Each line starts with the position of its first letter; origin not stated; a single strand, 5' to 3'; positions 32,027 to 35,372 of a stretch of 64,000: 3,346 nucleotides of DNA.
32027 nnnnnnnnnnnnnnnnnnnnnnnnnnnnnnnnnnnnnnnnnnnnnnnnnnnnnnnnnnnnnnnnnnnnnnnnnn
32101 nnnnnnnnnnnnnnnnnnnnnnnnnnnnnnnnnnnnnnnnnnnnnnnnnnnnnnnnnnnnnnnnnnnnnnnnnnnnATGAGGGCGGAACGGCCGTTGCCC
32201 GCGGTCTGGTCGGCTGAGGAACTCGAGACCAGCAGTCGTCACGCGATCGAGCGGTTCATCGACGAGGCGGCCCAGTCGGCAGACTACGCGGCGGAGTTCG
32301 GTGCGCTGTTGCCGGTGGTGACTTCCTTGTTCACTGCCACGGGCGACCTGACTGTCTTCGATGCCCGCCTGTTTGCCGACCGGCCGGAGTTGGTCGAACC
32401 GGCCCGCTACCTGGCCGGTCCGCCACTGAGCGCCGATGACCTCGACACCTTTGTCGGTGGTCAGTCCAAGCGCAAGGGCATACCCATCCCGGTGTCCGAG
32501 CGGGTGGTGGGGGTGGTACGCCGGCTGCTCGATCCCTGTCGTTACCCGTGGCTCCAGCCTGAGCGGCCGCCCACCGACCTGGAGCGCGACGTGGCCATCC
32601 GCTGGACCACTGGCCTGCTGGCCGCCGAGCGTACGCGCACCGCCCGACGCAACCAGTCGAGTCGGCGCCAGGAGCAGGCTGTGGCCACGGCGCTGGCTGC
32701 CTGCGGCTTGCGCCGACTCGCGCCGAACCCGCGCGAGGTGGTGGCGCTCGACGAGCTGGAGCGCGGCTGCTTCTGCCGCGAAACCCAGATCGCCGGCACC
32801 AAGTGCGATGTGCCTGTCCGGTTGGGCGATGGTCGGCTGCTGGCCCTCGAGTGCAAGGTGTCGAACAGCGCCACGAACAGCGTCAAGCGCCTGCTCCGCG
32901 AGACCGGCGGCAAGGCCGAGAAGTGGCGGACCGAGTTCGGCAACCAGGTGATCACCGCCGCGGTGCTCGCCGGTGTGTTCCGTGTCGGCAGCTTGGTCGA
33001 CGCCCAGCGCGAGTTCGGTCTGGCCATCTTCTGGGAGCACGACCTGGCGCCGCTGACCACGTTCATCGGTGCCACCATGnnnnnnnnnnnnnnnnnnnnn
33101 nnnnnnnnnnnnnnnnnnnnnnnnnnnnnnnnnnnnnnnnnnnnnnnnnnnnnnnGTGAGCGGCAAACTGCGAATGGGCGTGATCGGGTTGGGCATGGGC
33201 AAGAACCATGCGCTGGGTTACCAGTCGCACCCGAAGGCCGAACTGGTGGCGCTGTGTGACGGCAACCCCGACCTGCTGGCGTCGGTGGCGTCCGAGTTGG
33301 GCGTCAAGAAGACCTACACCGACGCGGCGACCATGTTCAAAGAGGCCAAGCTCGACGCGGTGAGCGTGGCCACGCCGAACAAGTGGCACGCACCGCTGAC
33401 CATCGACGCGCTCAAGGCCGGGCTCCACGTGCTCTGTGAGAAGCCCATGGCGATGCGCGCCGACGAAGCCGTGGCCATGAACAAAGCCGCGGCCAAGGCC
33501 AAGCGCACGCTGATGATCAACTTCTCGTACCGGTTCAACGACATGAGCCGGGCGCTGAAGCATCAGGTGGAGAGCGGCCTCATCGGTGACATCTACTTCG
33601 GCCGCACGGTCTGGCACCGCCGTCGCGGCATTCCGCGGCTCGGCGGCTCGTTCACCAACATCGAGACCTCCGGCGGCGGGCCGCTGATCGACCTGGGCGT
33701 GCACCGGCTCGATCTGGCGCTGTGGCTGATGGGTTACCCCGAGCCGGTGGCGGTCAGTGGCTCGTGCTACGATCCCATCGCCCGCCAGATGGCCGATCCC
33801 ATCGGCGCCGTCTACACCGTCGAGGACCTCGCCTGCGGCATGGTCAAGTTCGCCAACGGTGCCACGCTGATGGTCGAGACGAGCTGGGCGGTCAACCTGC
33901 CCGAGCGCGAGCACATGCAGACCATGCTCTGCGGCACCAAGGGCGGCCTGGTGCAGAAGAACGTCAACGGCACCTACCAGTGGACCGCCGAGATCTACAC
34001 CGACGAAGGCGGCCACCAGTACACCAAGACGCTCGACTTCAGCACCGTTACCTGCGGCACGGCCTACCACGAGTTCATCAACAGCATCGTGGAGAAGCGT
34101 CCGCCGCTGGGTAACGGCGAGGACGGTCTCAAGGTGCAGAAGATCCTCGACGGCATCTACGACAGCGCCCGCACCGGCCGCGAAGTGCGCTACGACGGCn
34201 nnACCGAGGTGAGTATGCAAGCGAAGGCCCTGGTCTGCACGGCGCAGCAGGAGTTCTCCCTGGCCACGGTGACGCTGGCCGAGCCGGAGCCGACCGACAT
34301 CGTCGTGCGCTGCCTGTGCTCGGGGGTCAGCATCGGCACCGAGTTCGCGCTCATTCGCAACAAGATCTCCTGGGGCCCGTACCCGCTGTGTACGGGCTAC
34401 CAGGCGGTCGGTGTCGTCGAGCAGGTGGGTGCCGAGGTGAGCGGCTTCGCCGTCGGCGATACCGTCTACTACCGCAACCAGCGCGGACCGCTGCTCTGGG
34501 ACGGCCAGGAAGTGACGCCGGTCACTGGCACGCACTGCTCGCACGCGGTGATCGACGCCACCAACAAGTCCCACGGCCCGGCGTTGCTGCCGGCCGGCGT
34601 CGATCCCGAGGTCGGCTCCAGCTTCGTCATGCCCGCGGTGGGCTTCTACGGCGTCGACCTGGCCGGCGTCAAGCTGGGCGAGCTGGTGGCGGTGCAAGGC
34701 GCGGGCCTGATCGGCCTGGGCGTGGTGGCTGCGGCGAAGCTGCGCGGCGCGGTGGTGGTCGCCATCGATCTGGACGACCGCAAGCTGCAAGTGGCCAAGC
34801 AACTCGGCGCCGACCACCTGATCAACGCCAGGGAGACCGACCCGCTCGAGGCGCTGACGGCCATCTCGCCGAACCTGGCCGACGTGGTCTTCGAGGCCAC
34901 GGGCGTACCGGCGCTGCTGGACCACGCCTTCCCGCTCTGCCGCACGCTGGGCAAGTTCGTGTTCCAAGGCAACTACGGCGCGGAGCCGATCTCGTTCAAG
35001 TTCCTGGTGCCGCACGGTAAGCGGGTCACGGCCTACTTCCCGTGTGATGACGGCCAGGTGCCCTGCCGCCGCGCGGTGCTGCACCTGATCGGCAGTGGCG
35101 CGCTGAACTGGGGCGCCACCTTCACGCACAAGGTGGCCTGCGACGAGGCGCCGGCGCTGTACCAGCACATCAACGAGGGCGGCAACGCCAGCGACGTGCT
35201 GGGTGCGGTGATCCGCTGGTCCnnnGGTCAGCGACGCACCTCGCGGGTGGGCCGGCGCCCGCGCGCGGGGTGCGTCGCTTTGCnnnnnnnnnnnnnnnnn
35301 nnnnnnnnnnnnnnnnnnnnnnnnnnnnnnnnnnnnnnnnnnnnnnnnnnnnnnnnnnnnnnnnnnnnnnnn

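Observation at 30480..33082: Complete type II restriction-modification pair with ATGA-overlapping genes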

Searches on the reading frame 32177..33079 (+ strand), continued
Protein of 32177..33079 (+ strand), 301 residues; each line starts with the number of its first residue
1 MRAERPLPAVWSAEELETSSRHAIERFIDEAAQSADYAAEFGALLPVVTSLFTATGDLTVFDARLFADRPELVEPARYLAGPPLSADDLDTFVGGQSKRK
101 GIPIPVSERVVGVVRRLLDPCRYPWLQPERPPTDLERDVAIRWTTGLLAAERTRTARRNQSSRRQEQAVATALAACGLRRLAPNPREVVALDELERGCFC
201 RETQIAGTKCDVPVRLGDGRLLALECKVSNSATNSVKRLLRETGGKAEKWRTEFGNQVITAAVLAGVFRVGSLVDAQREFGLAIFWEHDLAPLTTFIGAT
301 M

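Call 45: search_dna_similar(query=window:32177-33079:+, collection=plasmids, mode=protein, max_rows=15)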
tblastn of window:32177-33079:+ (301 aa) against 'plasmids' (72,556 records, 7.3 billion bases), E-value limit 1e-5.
Records with a match: 18; places in all: 18; records where one place covers at least 80% of the query: 17.
Best place of each record, by identity: <60% 18.
By first word of the organism name: Pseudomonas 4; Rhodococcus 2; Sphingomonas 2; Mycobacterium 2; Halorussus 1; Agreia 1; Sphingopyxis 1; Massilia 1; Tabrizicola 1; Gordonia 1; and 2 more.
By predicted mobility (MOB-suite, as given by PLSDB): mobilizable 9; non-mobilizable 6; conjugative 3.
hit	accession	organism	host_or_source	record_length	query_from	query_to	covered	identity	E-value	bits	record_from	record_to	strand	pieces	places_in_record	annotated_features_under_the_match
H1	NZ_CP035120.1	Halorussus pelagicus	pure culture,salted brown alga Laminaria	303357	11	300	96%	41.9%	2e-60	214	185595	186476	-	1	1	XamI family restriction endonuclease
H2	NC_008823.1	Rhodococcus rhodochrous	-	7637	8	300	97%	41.1%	1e-40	157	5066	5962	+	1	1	XamI family restriction endonuclease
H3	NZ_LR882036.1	Agreia sp. COWG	acid mine drainage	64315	11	301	97%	41.4%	3e-40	156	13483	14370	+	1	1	XamI family restriction endonuclease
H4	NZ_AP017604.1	Sphingopyxis sp. EG6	-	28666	8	300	97%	40.6%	9e-45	169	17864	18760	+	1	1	XamI family restriction endonuclease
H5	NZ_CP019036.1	Massilia putida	Soil,wolfram mine tailing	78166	8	300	97%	39.6%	7e-40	155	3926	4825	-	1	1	XamI family restriction endonuclease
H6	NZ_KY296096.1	Pseudomonas aeruginosa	-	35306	8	300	97%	39.5%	5e-38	149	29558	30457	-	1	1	XamI family restriction endonuclease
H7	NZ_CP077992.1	Pseudomonas aeruginosa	Homo sapiens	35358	8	300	97%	39.5%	5e-38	149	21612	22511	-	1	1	XamI family restriction endonuclease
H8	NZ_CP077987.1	Pseudomonas aeruginosa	Homo sapiens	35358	8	300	97%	39.5%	5e-38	149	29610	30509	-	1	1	XamI family restriction endonuclease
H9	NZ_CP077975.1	Pseudomonas aeruginosa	Homo sapiens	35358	8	300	97%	39.5%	5e-38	149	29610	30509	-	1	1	XamI family restriction endonuclease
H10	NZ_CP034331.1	Tabrizicola piscis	Tanakia koreensis,mono bacterial isolate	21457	8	300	97%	38.7%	3e-44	167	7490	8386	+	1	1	XamI family restriction endonuclease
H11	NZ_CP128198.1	Gordonia sp. Swx-4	cell culture,Sandstone of the Ordos ...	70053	2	300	99%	37.7%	4e-43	164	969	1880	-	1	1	XamI family restriction endonuclease | methyltransferase domain-containing protein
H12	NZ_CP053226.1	Sphingobium sp. RSMS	whole organism,Storage tank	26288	8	300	97%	38.4%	2e-38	150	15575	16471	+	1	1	XamI family restriction endonuclease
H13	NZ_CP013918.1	Sphingomonas sp. LK11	Tephrosia purpurea subsp. ...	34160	8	300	97%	37.5%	2e-37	147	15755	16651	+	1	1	XamI family restriction endonuclease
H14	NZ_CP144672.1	Sphingomonas sp. gentR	other,gentamicin working solution ...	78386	8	300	97%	37.5%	2e-37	147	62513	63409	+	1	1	XamI family restriction endonuclease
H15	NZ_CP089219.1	Mycobacterium kansasii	-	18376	8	300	97%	36.8%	1e-38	151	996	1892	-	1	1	XamI family restriction endonuclease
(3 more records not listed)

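Call 46: get_annotated_region(hit=H2, flank=4000)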
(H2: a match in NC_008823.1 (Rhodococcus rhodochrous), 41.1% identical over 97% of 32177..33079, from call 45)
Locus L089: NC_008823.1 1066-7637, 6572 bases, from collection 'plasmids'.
description: Rhodococcus rhodochrous plasmid pNC500, complete sequence
organism: Rhodococcus rhodochrous (NCBI taxid 1829)
taxonomy: Bacteria; Actinomycetota; Actinomycetes; Mycobacteriales; Nocardiaceae; Rhodococcus; Rhodococcus rhodochrous
host: -; source: -; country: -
typing (MOB-suite, as given by PLSDB): mobilizable; replicon rep_cluster_1333; relaxase MOBP
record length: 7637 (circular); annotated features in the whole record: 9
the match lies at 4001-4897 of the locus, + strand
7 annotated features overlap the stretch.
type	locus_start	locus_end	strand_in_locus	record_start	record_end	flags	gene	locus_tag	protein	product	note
CDS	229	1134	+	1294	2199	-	-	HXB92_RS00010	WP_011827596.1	replication initiation protein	-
CDS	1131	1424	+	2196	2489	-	-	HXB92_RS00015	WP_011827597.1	sigma-70 region 4 domain-containing protein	GO:0006352 - DNA-templated transcription initiation [Evidence IEA]; GO:0006355 - regulation of DNA-templated ...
CDS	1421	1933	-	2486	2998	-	-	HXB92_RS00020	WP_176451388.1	hypothetical protein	-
CDS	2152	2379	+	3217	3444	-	-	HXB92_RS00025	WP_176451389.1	hypothetical protein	-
CDS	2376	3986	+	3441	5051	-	-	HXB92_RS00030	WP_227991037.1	N-6 DNA methylase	-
CDS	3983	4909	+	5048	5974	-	-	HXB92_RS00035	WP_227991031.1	XamI family restriction endonuclease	GO:0009307 - DNA restriction-modification system [Evidence IEA]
CDS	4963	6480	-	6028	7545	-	-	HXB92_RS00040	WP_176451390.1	relaxase/mobilization nuclease domain-containing protein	-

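Call 47: get_annotated_region(hit=H6, flank=4000)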
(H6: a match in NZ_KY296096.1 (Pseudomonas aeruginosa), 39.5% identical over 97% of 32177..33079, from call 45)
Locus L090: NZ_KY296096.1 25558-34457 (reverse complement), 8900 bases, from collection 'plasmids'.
description: Pseudomonas aeruginosa strain 14057 plasmid p14057B, complete sequence
organism: Pseudomonas aeruginosa (NCBI taxid 287)
taxonomy: Bacteria; Pseudomonadota; Gammaproteobacteria; Pseudomonadales; Pseudomonadaceae; Pseudomonas; Pseudomonas aeruginosa
host: -; source: -; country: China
typing (MOB-suite, as given by PLSDB): mobilizable; replicon rep_cluster_1420; relaxase MOBP
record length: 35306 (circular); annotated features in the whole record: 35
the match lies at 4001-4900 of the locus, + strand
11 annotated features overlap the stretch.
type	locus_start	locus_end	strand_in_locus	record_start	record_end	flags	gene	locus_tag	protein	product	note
CDS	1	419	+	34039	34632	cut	-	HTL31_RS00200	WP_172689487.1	recombinase family protein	GO:0006310 - DNA recombination [Evidence IEA]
CDS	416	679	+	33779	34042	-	-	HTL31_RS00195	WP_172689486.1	hypothetical protein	-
CDS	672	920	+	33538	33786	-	-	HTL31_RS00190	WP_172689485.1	hypothetical protein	-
CDS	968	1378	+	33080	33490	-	-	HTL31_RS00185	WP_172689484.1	hypothetical protein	-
CDS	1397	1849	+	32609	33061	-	-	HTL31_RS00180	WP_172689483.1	MbcA/ParS/Xre antitoxin family protein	-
CDS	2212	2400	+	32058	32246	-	-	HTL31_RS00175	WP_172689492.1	plasmid-related protein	-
CDS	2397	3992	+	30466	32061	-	-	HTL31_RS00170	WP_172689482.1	N-6 DNA methylase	GO:0006306 - DNA methylation [Evidence IEA]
CDS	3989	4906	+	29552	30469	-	-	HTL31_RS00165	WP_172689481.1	XamI family restriction endonuclease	GO:0009307 - DNA restriction-modification system [Evidence IEA]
CDS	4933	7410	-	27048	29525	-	-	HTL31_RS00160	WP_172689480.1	LPD7 domain-containing protein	-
CDS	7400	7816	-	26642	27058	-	-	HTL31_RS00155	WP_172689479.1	plasmid mobilization relaxosome protein MobC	-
CDS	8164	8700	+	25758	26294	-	-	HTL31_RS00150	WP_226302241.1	HAD domain-containing protein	-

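Call 65: search_protein_families(library=padloc, proteins=[window:32177-33079:+], max_evalue=0.001)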
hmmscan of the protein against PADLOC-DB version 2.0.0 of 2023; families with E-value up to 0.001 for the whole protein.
window:32177-33079:+ (301 aa): 2 families
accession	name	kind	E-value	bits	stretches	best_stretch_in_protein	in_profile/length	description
PDLC03585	REase_II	-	3.1e-37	126.5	1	72-260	74-265/274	Type II restriction enzyme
PDLC03552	REase_II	-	0.00053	17.4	0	222-292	241-309/315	Type II restriction enzyme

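Call 66: search_dna_similar(query=window:32177-33079:+, collection=phages, mode=protein, max_rows=10)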
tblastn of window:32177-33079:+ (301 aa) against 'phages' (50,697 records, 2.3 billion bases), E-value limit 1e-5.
No match.

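Call 78: search_protein_families(library=pfam, proteins=[L080:734-2650:+, L080:2701-3831:+, L080:3831-5831:+, L080:6913-9765:-], max_evalue=0.0001)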
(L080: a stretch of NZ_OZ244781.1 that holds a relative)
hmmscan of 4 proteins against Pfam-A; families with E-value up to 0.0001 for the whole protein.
L080:734-2650:+ (639 aa): 2 families
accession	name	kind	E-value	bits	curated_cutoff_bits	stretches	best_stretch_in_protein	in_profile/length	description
PF07669.17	Eco57I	-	2.6e-05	24.8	25.3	1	273-347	79-149/171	Eco57I restriction-modification methylase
PF02384.22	N6_Mtase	-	9.1e-05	22.3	20.4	0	173-281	22-138/311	N-6 DNA Methylase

L080:2701-3831:+ (377 aa): 1 family
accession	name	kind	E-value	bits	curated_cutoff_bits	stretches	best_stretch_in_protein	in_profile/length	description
PF00145.23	DNA_methylase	-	8.1e-48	163.9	22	1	33-366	3-322/324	C-5 cytosine-specific DNA methylase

L080:3831-5831:+ (667 aa): 2 families
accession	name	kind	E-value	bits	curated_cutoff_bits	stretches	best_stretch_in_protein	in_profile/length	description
PF13589.12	HATPase_c_3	-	1.9e-16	60.8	25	1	43-152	4-108/137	Histidine kinase-, DNA gyrase B-, and HSP90-like ATPase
PF02518.31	HATPase_c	-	8.4e-06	26.6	26.4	1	42-115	6-80/111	Histidine kinase-, DNA gyrase B-, and HSP90-like ATPase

L080:6913-9765:- (950 aa): 1 family
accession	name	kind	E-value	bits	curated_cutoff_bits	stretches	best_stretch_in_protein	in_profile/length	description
PF02515.22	CoA_transf_3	-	5.2e-146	486.9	23.3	2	537-925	1-366/366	CoA-transferase family III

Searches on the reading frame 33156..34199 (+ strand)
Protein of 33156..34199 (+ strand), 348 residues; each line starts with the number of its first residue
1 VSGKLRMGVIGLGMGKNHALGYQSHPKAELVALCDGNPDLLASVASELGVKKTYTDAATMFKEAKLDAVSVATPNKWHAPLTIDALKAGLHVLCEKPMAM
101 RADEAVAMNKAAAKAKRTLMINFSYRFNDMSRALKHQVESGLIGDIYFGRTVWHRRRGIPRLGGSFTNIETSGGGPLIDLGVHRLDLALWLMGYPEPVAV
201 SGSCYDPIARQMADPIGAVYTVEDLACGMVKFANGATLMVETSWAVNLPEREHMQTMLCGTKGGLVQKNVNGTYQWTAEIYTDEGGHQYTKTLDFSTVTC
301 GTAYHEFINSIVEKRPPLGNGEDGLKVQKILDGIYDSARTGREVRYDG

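Call 42: find_encoding_contigs(protein=window:33156-34199:+, flank=6000, max_places=10)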
Protein window:33156-34199:+ (348 aa): 2 contigs read that carry it; 1 place shown.
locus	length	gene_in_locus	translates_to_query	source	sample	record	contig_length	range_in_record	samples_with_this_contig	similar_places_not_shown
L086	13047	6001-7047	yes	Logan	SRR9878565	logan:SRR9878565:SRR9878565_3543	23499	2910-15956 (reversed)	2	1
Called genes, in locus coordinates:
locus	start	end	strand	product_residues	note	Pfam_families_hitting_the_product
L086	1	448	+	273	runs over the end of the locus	PF13485:Peptidase_MA_2 (faint)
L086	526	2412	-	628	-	PF01145:Band_7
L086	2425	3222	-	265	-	-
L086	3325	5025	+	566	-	PF02384:N6_Mtase (weak), PF05175:MTS, PF13649:Methyltransf_25 (weak), PF22837:M_Eco57I_C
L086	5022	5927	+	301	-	PF09572:RE_XamI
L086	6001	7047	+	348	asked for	PF01408:GFO_IDH_MocA, PF22725:GFO_IDH_MocA_C3, PF02894:GFO_IDH_MocA_C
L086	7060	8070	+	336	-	PF08240:ADH_N (weak), PF00107:ADH_zinc_N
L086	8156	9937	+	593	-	PF18952:DUF5696, PF19773:DUF6259 (weak)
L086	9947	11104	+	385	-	-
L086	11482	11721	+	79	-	-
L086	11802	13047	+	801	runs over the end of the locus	PF01261:AP_endonuc_2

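Call 76: search_protein_families(library=pfam, proteins=[window:33156-34199:+], max_evalue=1)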
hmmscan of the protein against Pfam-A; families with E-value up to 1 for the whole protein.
window:33156-34199:+ (348 aa): 4 families
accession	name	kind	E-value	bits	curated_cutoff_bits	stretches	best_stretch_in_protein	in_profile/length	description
PF01408.29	GFO_IDH_MocA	-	1.4e-27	97.2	24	1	5-123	1-120/120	Oxidoreductase family, NAD-binding Rossmann fold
PF02894.22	GFO_IDH_MocA_C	-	1e-23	84.7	22.9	1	135-344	1-216/218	Oxidoreductase family, C-terminal alpha/beta domain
PF22725.1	GFO_IDH_MocA_C3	-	2.9e-22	79.4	27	1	132-265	2-123/124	GFO/IDH/MocA C-terminal domain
PF03447.22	NAD_binding_3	-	0.005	18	24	1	22-116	16-110/116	Homoserine dehydrogenase, NAD binding domain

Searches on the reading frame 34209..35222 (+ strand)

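Call 76: search_protein_families(library=pfam, proteins=[window:34209-35222:+], max_evalue=1)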
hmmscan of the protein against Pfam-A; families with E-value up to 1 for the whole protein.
window:34209-35222:+ (338 aa): 8 families
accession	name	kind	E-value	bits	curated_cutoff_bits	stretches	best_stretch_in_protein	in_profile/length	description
PF00107.32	ADH_zinc_N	-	1.4e-22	80.5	31.8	1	168-277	2-113/129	Zinc-binding dehydrogenase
PF08240.17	ADH_N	-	1e-06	29.4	23.5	1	28-88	2-62/104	Alcohol dehydrogenase GroES-like domain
PF16912.11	Glu_dehyd_C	-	9.9e-05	22.3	34.9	1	160-241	34-117/211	Glucose dehydrogenase C-terminus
PF13602.12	ADH_zinc_N_2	-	0.00099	20.5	27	1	199-300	1-104/134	Zinc-binding dehydrogenase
PF02737.24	3HCDH_N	-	0.0057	17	22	1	160-206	2-48/180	3-hydroxyacyl-CoA dehydrogenase, NAD binding domain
PF01262.27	AlaDh_PNT_C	-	0.0065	16.4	23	1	151-207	20-78/214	Alanine dehydrogenase/PNT, C-terminal domain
PF02254.24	TrkA_N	-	0.043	14.6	23.8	1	160-232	1-71/116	TrkA-N domain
PF03721.20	UDPG_MGDP_dh_N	-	0.12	12.4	27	1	160-197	3-40/187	UDP-glucose/GDP-mannose dehydrogenase family, NAD binding domain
